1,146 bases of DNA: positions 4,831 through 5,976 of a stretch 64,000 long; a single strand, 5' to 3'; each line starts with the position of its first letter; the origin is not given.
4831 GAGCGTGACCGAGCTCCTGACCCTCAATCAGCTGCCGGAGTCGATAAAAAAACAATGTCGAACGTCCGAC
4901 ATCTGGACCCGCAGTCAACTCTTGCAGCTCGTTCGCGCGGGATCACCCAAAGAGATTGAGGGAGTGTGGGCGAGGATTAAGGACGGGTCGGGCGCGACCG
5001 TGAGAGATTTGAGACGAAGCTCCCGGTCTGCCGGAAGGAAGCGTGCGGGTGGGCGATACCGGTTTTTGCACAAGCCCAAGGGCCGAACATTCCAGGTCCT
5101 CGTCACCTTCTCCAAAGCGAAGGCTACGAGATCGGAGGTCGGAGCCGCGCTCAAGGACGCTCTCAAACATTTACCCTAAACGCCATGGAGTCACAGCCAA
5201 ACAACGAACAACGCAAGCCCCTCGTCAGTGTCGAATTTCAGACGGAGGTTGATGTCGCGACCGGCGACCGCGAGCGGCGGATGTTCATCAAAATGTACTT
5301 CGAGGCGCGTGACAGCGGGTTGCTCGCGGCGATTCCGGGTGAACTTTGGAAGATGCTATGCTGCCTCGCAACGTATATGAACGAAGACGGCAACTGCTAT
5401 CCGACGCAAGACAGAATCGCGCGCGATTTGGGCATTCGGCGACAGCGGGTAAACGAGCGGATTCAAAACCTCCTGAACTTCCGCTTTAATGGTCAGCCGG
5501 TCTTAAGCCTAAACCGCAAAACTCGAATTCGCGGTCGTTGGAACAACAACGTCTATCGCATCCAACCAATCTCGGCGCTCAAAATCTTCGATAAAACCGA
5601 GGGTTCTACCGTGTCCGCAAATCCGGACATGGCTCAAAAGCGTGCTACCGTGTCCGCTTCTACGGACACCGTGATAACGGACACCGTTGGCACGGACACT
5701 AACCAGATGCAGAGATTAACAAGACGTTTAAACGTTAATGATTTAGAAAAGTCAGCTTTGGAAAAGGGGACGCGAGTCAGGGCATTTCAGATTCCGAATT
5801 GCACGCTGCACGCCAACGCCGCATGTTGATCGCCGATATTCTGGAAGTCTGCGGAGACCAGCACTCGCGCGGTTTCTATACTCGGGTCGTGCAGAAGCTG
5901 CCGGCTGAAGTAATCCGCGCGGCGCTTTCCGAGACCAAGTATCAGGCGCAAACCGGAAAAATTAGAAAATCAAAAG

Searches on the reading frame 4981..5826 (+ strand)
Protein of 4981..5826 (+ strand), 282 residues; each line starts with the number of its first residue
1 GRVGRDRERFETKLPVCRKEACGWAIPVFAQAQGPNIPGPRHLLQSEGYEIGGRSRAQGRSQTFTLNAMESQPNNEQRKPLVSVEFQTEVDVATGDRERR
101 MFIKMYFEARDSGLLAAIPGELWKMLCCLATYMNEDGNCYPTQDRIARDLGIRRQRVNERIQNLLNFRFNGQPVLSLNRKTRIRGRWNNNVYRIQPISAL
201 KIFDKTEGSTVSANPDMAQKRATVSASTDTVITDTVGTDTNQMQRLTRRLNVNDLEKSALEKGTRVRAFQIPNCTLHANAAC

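Call 28: search_protein_families(library=pfam, proteins=[window:4981-5826:+], max_evalue=0.001)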
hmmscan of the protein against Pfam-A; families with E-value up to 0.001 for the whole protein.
window:4981-5826:+ (282 aa): 1 family
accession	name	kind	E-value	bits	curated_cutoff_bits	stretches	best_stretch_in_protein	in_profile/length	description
PF13730.12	HTH_36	-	1.7e-07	31.4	25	1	126-164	11-49/55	Helix-turn-helix domain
